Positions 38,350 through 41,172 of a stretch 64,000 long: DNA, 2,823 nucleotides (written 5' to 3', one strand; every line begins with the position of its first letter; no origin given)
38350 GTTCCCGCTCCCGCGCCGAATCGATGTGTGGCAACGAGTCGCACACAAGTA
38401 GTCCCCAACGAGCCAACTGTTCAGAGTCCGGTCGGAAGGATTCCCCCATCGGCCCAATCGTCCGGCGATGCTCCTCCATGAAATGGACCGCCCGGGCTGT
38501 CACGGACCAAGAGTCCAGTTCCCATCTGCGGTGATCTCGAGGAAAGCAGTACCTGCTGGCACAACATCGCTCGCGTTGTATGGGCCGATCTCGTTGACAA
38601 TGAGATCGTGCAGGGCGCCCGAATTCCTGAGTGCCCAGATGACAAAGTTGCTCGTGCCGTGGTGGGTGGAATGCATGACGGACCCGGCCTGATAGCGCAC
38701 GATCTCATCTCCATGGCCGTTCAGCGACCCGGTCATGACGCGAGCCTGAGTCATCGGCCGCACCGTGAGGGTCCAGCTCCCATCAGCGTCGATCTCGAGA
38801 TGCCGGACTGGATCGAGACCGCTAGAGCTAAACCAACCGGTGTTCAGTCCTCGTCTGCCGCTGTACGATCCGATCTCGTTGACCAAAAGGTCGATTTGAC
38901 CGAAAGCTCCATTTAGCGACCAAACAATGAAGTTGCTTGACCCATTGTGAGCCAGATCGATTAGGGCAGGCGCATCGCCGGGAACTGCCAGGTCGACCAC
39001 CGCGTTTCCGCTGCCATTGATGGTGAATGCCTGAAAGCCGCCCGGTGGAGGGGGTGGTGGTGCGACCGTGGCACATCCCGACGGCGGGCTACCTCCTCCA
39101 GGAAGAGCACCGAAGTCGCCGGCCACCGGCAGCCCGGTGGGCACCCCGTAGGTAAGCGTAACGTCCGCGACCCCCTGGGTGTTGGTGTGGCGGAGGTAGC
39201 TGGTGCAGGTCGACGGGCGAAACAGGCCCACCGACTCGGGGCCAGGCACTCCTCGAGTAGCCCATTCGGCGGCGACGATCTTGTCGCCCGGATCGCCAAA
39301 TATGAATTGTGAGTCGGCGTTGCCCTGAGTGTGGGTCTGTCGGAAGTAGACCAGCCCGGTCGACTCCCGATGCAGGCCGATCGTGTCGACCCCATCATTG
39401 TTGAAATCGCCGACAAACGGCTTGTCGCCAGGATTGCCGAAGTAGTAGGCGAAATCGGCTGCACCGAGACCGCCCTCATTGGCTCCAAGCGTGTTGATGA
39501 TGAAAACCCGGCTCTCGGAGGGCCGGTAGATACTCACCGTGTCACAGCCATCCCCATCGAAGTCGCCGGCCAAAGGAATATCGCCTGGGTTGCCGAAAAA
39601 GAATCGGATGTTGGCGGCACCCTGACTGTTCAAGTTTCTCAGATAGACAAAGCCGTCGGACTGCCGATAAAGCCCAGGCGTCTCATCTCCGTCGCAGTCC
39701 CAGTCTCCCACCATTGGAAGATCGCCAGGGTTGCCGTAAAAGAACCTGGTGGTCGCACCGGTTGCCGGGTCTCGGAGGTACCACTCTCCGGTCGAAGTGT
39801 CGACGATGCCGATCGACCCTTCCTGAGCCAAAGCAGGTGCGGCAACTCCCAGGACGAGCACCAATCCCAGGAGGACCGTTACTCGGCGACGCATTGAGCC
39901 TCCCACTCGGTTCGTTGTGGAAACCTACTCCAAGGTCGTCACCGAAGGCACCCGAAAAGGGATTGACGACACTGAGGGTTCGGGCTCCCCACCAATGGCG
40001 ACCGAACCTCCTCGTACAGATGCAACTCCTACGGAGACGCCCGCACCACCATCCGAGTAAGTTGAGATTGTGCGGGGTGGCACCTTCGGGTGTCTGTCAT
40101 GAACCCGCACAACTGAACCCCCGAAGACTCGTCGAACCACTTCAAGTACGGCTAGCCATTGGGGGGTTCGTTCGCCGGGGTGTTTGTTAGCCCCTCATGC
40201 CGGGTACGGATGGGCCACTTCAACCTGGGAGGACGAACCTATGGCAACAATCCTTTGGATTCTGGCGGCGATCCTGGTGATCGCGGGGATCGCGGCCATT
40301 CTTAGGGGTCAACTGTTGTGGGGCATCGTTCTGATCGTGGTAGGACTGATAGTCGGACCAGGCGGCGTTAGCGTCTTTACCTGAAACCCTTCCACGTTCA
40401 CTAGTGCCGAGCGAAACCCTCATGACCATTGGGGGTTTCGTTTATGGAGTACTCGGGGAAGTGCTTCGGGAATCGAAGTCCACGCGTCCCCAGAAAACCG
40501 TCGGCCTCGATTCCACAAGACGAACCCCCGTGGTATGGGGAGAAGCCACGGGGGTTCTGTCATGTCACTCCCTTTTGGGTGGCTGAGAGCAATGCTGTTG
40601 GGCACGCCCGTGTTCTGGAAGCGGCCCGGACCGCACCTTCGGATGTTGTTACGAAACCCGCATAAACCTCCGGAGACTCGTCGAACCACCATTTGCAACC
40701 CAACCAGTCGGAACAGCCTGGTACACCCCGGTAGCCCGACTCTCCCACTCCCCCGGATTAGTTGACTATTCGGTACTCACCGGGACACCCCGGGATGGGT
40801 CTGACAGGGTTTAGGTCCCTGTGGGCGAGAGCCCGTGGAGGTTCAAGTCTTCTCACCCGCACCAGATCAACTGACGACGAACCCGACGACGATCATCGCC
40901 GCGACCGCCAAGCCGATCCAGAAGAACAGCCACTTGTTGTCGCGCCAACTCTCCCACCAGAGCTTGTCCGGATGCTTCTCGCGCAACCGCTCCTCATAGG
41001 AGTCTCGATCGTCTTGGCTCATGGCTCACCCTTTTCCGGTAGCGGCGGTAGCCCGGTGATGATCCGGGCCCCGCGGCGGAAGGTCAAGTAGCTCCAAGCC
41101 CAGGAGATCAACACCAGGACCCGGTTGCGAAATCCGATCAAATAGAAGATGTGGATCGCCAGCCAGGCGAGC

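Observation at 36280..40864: tRNA-Leu(TAG) is followed by a 4.5-kb insert ending in a second copy of the tRNA 3' half, with no integrase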

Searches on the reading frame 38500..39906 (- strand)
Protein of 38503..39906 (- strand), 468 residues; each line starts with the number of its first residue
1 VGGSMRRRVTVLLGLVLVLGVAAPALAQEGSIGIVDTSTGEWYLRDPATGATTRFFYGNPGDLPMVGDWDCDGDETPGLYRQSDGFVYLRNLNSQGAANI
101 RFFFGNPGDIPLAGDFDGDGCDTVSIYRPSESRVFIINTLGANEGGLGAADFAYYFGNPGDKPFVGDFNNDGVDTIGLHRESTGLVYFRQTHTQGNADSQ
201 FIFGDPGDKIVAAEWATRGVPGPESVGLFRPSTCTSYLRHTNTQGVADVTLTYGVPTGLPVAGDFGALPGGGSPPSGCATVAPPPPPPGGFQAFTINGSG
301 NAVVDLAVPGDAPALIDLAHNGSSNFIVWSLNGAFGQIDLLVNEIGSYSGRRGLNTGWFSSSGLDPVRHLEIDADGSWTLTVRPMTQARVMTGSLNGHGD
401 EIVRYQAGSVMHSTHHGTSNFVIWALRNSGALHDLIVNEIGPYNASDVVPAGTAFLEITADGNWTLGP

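Call 9: search_protein_families(library=pfam, proteins=[window:38503-39906:-], max_evalue=0.1)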
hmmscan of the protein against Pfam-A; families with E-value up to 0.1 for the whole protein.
window:38503-39906:- (468 aa): 0 families

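Call 21: find_encoding_contigs(protein=window:38500-39894:-, flank=10000, max_places=10)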
Protein window:38500-39894:- (464 aa): no gene with exactly this product is on record in the collection.

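Call 69: search_protein_families(library=ncbifam, proteins=[window:38503-39906:-], max_evalue=0.01)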
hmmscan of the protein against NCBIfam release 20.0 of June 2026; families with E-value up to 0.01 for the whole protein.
window:38503-39906:- (468 aa): 0 families

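Call 70: search_solved_structures(query=window:38503-39906:-, max_evalue=0.01)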
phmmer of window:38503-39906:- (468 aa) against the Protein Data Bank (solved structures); distinct sequences matched with E-value up to 0.01: 0.

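Call 90: find_homologous_proteins(query=window:38503-39894:-, max_evalue=0.00001)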
Query window:38503-39894:- (464 aa): 3568 proteins with E <= 0.00001 among 8000 candidates; the best 120 are listed.
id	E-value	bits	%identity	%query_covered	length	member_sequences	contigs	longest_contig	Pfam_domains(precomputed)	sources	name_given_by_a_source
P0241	0.0e+0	1070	100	100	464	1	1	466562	-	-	-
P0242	1.1e-238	811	76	100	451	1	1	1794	-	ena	-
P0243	2.7e-232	790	75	100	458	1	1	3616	-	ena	-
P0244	2.2e-200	685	66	100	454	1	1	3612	-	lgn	-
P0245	3.1e-192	658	66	94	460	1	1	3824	-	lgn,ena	-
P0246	2.9e-186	638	61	100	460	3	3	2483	-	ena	-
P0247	3.6e-184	631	63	99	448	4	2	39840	-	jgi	jgi:hypothetical protein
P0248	4.0e-184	631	64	99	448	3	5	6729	-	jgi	jgi:hypothetical protein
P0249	6.0e-183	627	63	99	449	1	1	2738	-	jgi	jgi:hypothetical protein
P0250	1.0e-182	626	63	99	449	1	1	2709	-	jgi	jgi:hypothetical protein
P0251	4.2e-181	621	63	99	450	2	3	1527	-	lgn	-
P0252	1.6e-179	616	62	99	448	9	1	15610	-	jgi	jgi:hypothetical protein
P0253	1.5e-178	613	62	99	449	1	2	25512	-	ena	-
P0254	2.0e-175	602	62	100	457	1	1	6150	-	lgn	-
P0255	9.9e-175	600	62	99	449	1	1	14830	-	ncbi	ncbi:MAG: hypothetical protein ACRDX9_08420 [Acidimicrobiia bacterium]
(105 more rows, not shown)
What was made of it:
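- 38158..39927 (-): FG-GAP-like secreted-protein module (ORF 38500-39906, minus strand). It is a separate insertion/deletion difference between strains. The N-terminal 265-aa module is shared at 70-89% identity with many paralogues that have other C-terminal domains (call 90).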

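Call 96: search_protein_families(library=padloc, proteins=[window:38503-39906:-], max_evalue=0.01)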
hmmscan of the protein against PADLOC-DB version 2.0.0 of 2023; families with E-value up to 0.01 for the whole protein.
window:38503-39906:- (468 aa): 0 families

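Call 97: predict_structure(alignment_id=A5)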
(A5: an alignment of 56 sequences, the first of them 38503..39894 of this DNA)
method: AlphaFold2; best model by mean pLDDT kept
length: 464 residues; sequences in the alignment: 56
mean_pLDDT: 91.5   pTM: 0.65
mean pLDDT of the five models: 91.5, 90.2, 89.8, 89.7, 89.1
residues with pLDDT >= 90: 360; 70-90: 74; 50-70: 26; < 50: 4
segments of 3 or more residues with pLDDT < 50: 18-20
pLDDT, mean of each block of 10 residues (from residue 1): 66 57 78 95 95 94 96 94 95 94 93 97 96 90 92 94 98 93 97 96 93 93 94 96 94 96 93 69 84 98 95 97 96 95 96 73 96 98 93 96 90 96 89 95 86 96 94
secondary structure, 60 per line:
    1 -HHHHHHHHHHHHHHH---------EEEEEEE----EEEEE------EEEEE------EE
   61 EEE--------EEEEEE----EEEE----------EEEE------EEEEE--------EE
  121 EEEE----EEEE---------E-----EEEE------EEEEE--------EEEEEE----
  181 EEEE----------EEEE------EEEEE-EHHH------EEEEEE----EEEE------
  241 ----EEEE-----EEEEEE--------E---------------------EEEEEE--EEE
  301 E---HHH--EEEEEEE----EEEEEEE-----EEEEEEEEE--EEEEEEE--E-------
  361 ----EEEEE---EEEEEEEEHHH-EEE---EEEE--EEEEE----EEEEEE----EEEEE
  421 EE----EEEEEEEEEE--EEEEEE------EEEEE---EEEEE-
elements in order: H2-16 E26-32 E37-41 E48-52 E59-63 E72-77 E82-85 E96-99 E106-110 E119-124 E129-132 E148-151 E158-162 E171-176 E181-184 E195-198 E205-209 E221-226 E231-234 E245-248 E254-259 E290-295 E298-301 E310-316 E321-327 E333-341 E344-350 E365-369 E373-380 E385-387 E391-394 E397-401 E406-411 E416-422 E427-436 E439-444 E451-455 E459-463
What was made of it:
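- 38158..39927 (-): Structure model has pLDDT 91.5 (call 97).
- On FG-GAP repeat proteins (integrin-alpha-type beta-propeller): The model has five 4-stranded repeats (residues 26-259) at pLDDT above 90 (call 97).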

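Call 99: fold_search(model_id=the predicted structure, library=pdb)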
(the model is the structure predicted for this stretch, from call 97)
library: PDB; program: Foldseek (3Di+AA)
matches with E <= 10: 1537; with E <= 0.001: 37
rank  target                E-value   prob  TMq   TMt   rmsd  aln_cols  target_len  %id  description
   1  6tfk_A                2.7e-06  0.87  0.13  0.09  26.9       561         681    7  Vip3Aa toxin structure (released 2020-08-12)
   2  9v86_B                6.6e-06  1.00  0.29  0.34   9.3       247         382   13  Cryo-EM structure of KICSTOR CCC complex (state 3) (released 2025-11-12)
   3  6vls_B                9.5e-06  0.77  0.14  0.08  26.6       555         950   10  Structure of C-terminal fragment of Vip3A toxin (released 2020-07-22)
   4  9v6e_B                1.1e-05  1.00  0.27  0.32  22.2       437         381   10  Cryo-EM structure of human full length KICSTOR complex (state 1) (released 2025-11-12)
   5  9efg_A                1.1e-05  0.80  0.13  0.10  25.4       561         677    7  VIP3Cb1 Toxin structure (released 2025-06-18)
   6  6v1v_C                1.2e-05  0.69  0.13  0.09  24.8       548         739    8  VIP3B (VIP3B_2160) adapted for crystallization (released 2019-12-18)
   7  6tfj_A                1.7e-05  0.89  0.14  0.09  27.4       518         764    8  Vip3Aa protoxin structure (released 2020-08-12)
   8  6v1v_B                2.0e-05  0.51  0.11  0.08  25.4       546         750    8  VIP3B (VIP3B_2160) adapted for crystallization (released 2019-12-18)
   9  7f59_E                2.2e-05  1.00  0.16  0.22  14.5       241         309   10  DNQX-bound GluK2-1xNeto2 complex (released 2021-09-29)
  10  6tfj_B                2.7e-05  0.75  0.14  0.09  26.8       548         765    7  Vip3Aa protoxin structure (released 2020-08-12)
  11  9v9n_B                3.3e-05  1.00  0.27  0.32  21.2       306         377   10  Cryo-EM structure of KICSTOR CCC complex (state 5) (released 2025-11-12)
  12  6vls_A                3.9e-05  0.66  0.13  0.08  27.1       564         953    8  Structure of C-terminal fragment of Vip3A toxin (released 2020-07-22)
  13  6vls_C                4.1e-05  0.72  0.14  0.08  26.6       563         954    9  Structure of C-terminal fragment of Vip3A toxin (released 2020-07-22)
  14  6vbu_7                5.1e-05  0.99  0.26  0.19  21.6       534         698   10  Structure of the bovine BBSome complex (released 2020-01-29)
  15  9v80_B                7.3e-05  1.00  0.30  0.34   6.7       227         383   12  Cryo-EM structure of KICSTOR CCC complex (state 4) (released 2025-11-12)
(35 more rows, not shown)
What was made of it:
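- On FG-GAP repeat proteins (integrin-alpha-type beta-propeller): The best Foldseek matches are weak, with TM <= 0.34 (call 99).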

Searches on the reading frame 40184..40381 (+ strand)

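Call 9: search_protein_families(library=pfam, proteins=[window:40184-40381:+], max_evalue=0.1)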
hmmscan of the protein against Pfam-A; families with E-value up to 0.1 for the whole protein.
window:40184-40381:+ (66 aa): 2 families
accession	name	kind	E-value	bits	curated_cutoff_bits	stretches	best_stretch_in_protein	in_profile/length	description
PF24377.1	DUF7533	-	0.0047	17.4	27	1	26-56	13-43/74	Family of unknown function (DUF7533)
PF18956.5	DUF5699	-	0.011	16.3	29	1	22-62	2-42/61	Family of unknown function (DUF5699)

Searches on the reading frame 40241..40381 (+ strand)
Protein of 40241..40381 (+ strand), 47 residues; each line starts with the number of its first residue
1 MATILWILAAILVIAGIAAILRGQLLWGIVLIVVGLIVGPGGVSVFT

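Call 69: search_protein_families(library=ncbifam, proteins=[window:40241-40381:+], max_evalue=0.01)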
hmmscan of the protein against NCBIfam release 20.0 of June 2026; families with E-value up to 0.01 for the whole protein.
window:40241-40381:+ (47 aa): 1 family
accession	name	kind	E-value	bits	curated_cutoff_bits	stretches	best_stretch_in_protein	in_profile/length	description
NF040511.1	membrane_GPGG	equivalog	1.1e-23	82.9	33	1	1-47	1-47/47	GPGG-motif small membrane protein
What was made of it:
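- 39928..40687 (+): ORF-poor backbone shared with the sister strain. It contains the GPGG-motif small membrane protein gene (40241-40384), terminator-like hairpins (40115-40169, 40413-40439, 40522-40557) and two copies of a 20-mer repeat (40121, 40670). NF040511 at 82.9 bits (call 69).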

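Call 96: search_protein_families(library=padloc, proteins=[window:40241-40381:+], max_evalue=0.01)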
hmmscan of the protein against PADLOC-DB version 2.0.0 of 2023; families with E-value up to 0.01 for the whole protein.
window:40241-40381:+ (47 aa): 0 families

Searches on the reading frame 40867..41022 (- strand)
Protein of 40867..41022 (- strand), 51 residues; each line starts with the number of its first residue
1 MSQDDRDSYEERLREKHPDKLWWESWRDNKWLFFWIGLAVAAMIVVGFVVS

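Call 9: search_protein_families(library=pfam, proteins=[window:40870-41022:-], max_evalue=0.1)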
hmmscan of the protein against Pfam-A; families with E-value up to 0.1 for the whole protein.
window:40870-41022:- (51 aa): 4 families
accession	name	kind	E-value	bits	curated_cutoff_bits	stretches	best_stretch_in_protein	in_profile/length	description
PF19658.4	DUF6161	-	0.021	14.7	27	1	6-50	68-117/216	Family of unknown function (DUF6161)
PF03929.21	PepSY_TM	-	0.059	13.6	28.8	1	29-49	270-290/295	PepSY-associated TM region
PF04622.18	ERG2_Sigma1R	-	0.078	12.8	21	1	10-46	52-88/210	ERG2 and Sigma1 receptor like protein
PF13883.13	CREG_beta-barrel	-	0.081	13.3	27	1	3-48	112-153/167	CREG, beta-barrel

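Call 20: find_encoding_contigs(protein=window:40867-41022:-, flank=10000, max_places=10)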
Protein window:40867-41022:- (51 aa): 1 contig read that carries it; 1 place shown.
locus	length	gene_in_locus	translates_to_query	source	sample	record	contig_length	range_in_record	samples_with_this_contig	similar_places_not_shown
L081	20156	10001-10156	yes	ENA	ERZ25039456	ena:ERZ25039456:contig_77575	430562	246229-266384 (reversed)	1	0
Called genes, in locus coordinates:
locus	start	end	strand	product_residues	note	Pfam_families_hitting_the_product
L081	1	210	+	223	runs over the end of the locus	PF01668:SmpB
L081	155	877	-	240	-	-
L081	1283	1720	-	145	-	-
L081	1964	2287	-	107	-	PF03091:CutA1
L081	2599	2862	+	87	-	PF04075:F420H2_quin_red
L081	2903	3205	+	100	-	PF13459:Fer4_15, PF13370:Fer4_13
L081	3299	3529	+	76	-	-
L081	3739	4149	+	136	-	PF00682:HMGL-like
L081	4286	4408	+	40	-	-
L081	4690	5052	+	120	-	PF02770:Acyl-CoA_dh_M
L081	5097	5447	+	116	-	PF00441:Acyl-CoA_dh_1, PF08028:Acyl-CoA_dh_2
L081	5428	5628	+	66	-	PF00441:Acyl-CoA_dh_1, PF22924:ACOX_C_alpha1 (weak)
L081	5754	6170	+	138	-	-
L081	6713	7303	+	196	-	PF23023:Anti-Pycsar_Apyc1, PF00753:Lactamase_B (weak), PF12706:Lactamase_B_2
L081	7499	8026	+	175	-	PF01138:RNase_PH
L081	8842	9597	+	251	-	PF07992:Pyr_redox_2, PF00070:Pyr_redox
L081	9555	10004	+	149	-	PF22366:NDH2_C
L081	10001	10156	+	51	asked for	-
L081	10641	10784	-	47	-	-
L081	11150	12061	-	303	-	PF01734:Patatin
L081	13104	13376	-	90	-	-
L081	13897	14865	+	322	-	PF05697:Trigger_N, PF00254:FKBP_C (weak)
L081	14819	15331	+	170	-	PF05698:Trigger_C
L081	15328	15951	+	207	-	PF00574:CLP_protease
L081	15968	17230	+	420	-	PF06689:zf-C4_ClpX, PF01078:Mg_chelatase (faint), PF05496:RuvB_N (weak), PF13401:AAA_22 (weak), PF00004:AAA, PF07724:AAA_2, PF07728:AAA_5 (weak), PF10431:ClpB_D2-small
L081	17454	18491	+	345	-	-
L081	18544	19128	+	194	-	PF08245:Mur_ligase_M (weak)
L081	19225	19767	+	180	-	PF27239:FOL3_C (weak), PF02875:Mur_ligase_C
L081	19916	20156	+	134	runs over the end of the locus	PF00334:NDK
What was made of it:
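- Tried and rejected: Only the 51-aa ORF led to a sister contig (call 20).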

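Call 69: search_protein_families(library=ncbifam, proteins=[window:40870-41022:-], max_evalue=0.01)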
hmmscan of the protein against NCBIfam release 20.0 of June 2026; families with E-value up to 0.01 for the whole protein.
window:40870-41022:- (51 aa): 1 family
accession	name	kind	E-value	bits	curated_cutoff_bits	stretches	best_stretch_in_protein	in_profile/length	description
NF046005.2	near_gluc_PtsG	equivalog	0.0014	18.9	45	1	8-49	42-81/85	MPN207a family PTS transporter accessory protein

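Call 96: search_protein_families(library=padloc, proteins=[window:40870-41022:-], max_evalue=0.01)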
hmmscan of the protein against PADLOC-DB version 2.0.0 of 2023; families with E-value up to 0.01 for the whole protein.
window:40870-41022:- (51 aa): 0 families
